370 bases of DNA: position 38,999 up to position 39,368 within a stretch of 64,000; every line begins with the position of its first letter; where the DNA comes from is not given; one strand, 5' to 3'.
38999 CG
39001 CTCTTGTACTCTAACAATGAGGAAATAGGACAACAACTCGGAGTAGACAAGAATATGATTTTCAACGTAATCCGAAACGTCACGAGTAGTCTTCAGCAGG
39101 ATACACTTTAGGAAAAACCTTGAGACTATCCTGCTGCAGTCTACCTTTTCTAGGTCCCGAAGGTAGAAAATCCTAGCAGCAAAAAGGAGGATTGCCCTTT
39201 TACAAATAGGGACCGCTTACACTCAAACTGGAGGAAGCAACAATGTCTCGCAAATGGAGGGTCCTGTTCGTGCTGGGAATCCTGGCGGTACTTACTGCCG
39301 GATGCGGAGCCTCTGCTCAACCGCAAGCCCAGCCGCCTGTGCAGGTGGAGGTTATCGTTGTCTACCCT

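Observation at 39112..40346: A strongly GC-rich secreted nucleosidase lipoprotein gene abutting the 3' end of tRNA-Val: probable foreign acquisition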

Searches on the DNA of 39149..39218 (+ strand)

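Call 78: build_rna_model(alignment_id=A6, structure=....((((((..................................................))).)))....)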
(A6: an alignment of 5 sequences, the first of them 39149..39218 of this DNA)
Model R1 built from alignment A6 (5 sequences, 71 columns); structure: as given.
model positions 70; base pairs 6; branch points 0; effective number of sequences 2.11; information 0.803 bits per position. Calibrated on 0.2 Mb of random sequence (short: E-values are rough).
structure used (alignment columns):
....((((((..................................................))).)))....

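Call 79: search_with_rna_model(model_id=R1, sources=[window, L009, L090, L092, L093, L094, L096, L097, L098, L099, L100, L010, L011, L012, L013, L014, L015, L016, L017, L018, L019, L020, L021, L022, L023, L024, L025, L026, L027, L028, L029, L030, L031, L032, L033, L034, L035, L036, L037, L038, L039, L040, L041, L042, L043, L044, L045, L046, L047, L048, L049, L050, L051, L052, L053, L054, L055, L056, L057, L058, L059, L060, L061, L062, L063, L064, L065, L066, L067, L068, L069, L070, L071, L072, L073, L074, L075, L076, L077, L078, L079, L080, L081, L082, L083, L084, L085, L086, L087, L088, L089, L095], max_evalue=1, make_alignment=true)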
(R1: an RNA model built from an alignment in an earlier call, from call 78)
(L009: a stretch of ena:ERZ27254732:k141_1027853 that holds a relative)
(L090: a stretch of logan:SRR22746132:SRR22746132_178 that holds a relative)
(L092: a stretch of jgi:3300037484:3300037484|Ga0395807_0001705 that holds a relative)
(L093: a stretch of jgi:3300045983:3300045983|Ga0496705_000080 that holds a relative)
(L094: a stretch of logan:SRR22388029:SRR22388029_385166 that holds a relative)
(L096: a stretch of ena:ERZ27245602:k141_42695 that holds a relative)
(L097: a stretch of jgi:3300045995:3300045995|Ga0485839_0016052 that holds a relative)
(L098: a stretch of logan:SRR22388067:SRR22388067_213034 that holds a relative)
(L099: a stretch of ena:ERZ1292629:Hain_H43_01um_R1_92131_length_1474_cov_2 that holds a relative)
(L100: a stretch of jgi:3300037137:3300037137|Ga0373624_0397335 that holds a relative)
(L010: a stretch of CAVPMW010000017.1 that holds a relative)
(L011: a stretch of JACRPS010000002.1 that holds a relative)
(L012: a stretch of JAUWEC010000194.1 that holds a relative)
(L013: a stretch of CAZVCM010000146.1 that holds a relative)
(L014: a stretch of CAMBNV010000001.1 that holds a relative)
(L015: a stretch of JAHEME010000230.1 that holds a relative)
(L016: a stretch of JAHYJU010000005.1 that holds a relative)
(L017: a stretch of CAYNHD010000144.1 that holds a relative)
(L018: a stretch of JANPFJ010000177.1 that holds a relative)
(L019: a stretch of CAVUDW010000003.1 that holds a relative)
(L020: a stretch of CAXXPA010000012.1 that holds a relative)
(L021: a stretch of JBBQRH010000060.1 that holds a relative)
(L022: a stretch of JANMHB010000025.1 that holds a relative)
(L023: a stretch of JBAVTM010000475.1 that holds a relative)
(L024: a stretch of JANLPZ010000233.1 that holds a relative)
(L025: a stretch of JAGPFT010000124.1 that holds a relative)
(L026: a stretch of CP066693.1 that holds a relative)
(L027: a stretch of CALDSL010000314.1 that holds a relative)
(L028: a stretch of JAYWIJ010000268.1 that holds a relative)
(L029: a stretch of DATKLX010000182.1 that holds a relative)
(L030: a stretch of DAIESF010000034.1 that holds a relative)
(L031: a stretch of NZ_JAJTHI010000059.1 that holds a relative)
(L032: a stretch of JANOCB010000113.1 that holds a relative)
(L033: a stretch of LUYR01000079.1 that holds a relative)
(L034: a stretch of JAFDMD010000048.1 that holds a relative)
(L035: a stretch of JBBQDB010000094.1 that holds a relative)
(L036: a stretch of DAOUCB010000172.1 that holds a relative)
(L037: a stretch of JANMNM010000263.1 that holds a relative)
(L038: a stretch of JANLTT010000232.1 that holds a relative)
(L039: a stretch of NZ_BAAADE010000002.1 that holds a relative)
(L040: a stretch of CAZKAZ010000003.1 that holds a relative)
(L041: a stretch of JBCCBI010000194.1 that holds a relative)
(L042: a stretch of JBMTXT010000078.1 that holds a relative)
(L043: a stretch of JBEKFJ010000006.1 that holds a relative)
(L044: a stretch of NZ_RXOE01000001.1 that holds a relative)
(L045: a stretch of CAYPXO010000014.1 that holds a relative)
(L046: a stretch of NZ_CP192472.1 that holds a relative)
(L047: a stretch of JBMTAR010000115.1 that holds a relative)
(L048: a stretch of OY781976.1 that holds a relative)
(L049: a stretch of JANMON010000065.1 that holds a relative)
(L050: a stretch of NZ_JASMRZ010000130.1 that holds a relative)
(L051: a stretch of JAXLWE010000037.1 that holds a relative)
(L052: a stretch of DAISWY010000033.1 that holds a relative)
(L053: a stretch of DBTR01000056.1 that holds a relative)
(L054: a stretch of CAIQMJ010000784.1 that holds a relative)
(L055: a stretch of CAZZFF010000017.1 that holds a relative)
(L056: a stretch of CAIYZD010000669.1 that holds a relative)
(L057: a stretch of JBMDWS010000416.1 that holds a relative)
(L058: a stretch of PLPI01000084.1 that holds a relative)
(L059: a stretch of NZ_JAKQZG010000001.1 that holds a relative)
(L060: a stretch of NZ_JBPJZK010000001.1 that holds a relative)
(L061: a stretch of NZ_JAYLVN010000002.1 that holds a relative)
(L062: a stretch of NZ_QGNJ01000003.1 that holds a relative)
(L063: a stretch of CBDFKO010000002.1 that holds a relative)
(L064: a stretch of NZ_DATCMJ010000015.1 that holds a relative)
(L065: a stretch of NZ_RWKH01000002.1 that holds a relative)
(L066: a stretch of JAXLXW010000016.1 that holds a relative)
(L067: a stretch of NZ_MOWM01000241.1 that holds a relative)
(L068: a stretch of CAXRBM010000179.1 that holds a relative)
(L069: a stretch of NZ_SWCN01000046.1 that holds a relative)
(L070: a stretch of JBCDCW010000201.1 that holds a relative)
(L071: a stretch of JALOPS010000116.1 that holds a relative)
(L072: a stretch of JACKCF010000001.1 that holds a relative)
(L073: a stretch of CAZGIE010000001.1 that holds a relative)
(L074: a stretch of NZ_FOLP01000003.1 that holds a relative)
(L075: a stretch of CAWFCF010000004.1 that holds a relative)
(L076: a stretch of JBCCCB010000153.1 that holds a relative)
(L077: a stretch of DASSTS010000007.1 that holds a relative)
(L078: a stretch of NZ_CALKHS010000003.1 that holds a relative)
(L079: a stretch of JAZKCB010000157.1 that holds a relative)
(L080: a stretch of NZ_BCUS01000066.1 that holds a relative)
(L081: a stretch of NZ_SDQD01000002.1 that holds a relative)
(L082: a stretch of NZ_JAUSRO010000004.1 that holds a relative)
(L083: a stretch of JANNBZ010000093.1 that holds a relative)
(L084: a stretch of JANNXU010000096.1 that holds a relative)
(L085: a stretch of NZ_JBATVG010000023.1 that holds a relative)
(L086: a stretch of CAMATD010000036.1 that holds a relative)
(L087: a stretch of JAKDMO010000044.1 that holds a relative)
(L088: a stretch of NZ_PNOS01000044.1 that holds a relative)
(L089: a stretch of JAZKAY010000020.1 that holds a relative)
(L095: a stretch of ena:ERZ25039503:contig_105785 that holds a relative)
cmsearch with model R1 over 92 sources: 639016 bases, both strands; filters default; matches with E-value up to 1: 7.
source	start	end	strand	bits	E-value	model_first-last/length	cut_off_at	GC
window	39149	39218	+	98.8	9e-23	1-70/70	no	0.46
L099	357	426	+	96.9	2.9e-22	1-70/70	no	0.47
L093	4815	4884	+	94.8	1e-21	1-70/70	no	0.47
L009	2061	2131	+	91.2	9.4e-21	1-70/70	no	0.44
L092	5903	5970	+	77.9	3.1e-17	1-70/70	no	0.4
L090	5915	5980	+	40.1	3.2e-07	1-70/70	no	0.48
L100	270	334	+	37.4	1.6e-06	1-70/70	no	0.45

Alignment A7: 7 matches aligned to the model, 83 columns, each read 5' to 3' on its own strand. Consensus structure (alignment columns), stored with it:
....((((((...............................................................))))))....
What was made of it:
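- The leader is specific to this clade (call 79).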

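Call 90: search_with_rna_model(model_id=R1, sources=[L101, L102, L103, L104, L105, L106, L107, L108, L109, L110, L111, L112, L113, L114, L115, L116, L117, L118, L119, L120, L121, L122, L123, L124, L125, L126, L127, L128, L129, L130, L131, L132, L133, L134, L135, L136, L137, L138, L139, L140, L141, L142, L143, L144, L145, L146, L147, L148, L149, L150, L151, L152, L153, L154, L155, L156, L157, L158, L159, L160, L161, L162, L163, L164, L165, L166, L167, L168, L169], max_evalue=0.01)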
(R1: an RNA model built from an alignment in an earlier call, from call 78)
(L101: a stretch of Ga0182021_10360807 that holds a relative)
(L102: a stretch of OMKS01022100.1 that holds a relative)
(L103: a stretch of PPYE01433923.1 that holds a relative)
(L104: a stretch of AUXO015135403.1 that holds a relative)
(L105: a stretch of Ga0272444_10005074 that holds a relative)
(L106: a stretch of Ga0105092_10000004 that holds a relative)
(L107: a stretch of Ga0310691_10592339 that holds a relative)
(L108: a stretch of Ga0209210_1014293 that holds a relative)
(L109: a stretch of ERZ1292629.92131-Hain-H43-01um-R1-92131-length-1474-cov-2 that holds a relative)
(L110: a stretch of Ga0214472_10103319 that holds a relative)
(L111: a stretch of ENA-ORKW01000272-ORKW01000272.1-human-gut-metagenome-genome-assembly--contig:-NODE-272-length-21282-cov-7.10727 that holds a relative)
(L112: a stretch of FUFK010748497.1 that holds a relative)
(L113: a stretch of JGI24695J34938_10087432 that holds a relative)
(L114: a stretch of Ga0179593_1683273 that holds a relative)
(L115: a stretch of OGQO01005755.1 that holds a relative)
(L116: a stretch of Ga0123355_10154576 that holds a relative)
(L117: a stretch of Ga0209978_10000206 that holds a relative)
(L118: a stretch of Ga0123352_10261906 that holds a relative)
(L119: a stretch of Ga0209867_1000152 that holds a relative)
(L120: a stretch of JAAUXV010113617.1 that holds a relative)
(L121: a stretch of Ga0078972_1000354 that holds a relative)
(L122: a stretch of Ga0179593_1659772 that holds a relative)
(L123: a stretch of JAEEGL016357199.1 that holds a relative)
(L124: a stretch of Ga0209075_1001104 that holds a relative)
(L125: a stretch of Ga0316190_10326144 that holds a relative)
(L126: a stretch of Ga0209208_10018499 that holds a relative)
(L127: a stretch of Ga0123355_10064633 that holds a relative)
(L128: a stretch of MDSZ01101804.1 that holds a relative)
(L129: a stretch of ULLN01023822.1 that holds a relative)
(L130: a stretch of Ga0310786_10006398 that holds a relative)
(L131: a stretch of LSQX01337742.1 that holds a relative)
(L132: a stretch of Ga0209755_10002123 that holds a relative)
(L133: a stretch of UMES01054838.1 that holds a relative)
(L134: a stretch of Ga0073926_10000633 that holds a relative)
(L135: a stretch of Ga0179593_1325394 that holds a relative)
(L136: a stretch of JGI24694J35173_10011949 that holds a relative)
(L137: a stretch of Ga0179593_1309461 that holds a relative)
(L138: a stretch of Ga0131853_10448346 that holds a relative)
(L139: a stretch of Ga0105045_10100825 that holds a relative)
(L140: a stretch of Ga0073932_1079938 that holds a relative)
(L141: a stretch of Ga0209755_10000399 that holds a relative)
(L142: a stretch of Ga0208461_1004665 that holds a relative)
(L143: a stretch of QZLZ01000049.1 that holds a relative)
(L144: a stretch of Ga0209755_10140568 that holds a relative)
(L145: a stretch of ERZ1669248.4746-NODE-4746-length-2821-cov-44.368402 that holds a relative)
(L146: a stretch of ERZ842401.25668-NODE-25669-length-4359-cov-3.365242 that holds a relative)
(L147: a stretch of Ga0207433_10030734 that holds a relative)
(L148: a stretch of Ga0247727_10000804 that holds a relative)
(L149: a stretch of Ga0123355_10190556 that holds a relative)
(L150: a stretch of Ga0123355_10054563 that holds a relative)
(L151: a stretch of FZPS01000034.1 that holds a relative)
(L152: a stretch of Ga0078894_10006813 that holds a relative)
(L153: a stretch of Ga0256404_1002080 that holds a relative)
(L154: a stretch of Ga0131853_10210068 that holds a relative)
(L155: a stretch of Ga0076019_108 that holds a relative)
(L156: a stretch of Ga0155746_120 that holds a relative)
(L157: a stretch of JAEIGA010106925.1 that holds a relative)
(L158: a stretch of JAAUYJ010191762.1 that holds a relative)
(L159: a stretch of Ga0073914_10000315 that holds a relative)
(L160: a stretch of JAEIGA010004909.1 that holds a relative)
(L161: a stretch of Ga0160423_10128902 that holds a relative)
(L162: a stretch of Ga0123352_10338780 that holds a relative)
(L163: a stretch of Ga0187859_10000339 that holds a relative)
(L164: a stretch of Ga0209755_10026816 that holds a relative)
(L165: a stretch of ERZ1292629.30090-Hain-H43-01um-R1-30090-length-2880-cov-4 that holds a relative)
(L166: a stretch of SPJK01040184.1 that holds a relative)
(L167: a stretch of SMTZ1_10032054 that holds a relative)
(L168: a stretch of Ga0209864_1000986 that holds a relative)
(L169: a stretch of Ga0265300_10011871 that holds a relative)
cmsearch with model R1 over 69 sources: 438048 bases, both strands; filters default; matches with E-value up to 0.01: 14.
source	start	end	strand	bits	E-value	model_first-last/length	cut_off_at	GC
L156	2741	2810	+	98.8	6.2e-23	1-70/70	no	0.46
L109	1049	1118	-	96.9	2e-22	1-70/70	no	0.47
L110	1265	1334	+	93.8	1.3e-21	1-70/70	no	0.5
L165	2448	2513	+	38.7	5.1e-07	1-70/70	no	0.44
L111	7894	7953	-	28.9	0.0002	1-70/70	no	0.33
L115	3678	3737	+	28.9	0.0002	1-70/70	no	0.33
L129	3488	3547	+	28.9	0.0002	1-70/70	no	0.33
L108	2719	2784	+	27.6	0.00043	1-70/70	no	0.42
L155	5823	5888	+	27.6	0.00043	1-70/70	no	0.42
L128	2123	2189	-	27.3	0.00053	1-70/70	no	0.39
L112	2056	2122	-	27.3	0.00053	1-70/70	no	0.39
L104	2282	2345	-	25.3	0.0018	1-70/70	no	0.39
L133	6677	6736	-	25.2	0.0019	1-70/70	no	0.32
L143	235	293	-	25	0.0021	1-70/70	no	0.34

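Call 97: search_with_rna_model(model_id=R1, sources=[L002, L009, L090, L092, L093, L094, L099, L100, L110, L165, L108], max_evalue=1, make_alignment=true, filters=off)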
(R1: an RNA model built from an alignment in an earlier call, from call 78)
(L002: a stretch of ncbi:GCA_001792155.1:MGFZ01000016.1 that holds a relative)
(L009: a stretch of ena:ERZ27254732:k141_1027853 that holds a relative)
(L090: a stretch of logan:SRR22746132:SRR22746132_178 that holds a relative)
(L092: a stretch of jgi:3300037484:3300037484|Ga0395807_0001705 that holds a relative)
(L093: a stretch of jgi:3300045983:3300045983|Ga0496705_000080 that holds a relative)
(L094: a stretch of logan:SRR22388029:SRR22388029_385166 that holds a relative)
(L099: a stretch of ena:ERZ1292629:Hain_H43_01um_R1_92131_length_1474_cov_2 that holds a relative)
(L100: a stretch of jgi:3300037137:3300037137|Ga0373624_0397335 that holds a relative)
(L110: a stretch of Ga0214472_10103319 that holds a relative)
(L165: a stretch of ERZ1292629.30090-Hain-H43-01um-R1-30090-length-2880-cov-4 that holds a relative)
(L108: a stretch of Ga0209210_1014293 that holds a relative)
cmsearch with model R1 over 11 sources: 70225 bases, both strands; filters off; matches with E-value up to 1: 11.
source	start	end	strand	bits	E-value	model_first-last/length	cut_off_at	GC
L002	3907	3976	+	98.8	1e-23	1-70/70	no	0.46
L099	357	426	+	96.9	3.2e-23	1-70/70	no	0.47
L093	4815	4884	+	94.8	1.2e-22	1-70/70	no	0.47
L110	1265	1334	+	93.8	2.1e-22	1-70/70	no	0.5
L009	2061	2131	+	91.2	1e-21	1-70/70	no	0.44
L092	5903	5970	+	77.8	3.5e-18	1-70/70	no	0.4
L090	5915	5980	+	40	3.6e-08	1-70/70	no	0.48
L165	2448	2513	+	38.7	8.3e-08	1-70/70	no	0.44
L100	270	334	+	37.4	1.8e-07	1-70/70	no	0.45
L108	2719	2784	+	27.6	7e-05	1-70/70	no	0.42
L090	6170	6214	-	12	0.94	1-70/70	no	0.62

Alignment A10: 11 matches aligned to the model, 85 columns, each read 5' to 3' on its own strand. Consensus structure (alignment columns), stored with it:
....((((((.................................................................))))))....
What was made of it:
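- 39153..39214 (+): Conserved 5' leader element. A 6-bp closing helix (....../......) encloses about 50 nt containing TAGAAAA and a perfect SD-like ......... Covariance model R1 finds it only upstream of clade cassettes, not in 81 other homolog loci nor elsewhere in the window (calls 79, 90, 97).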
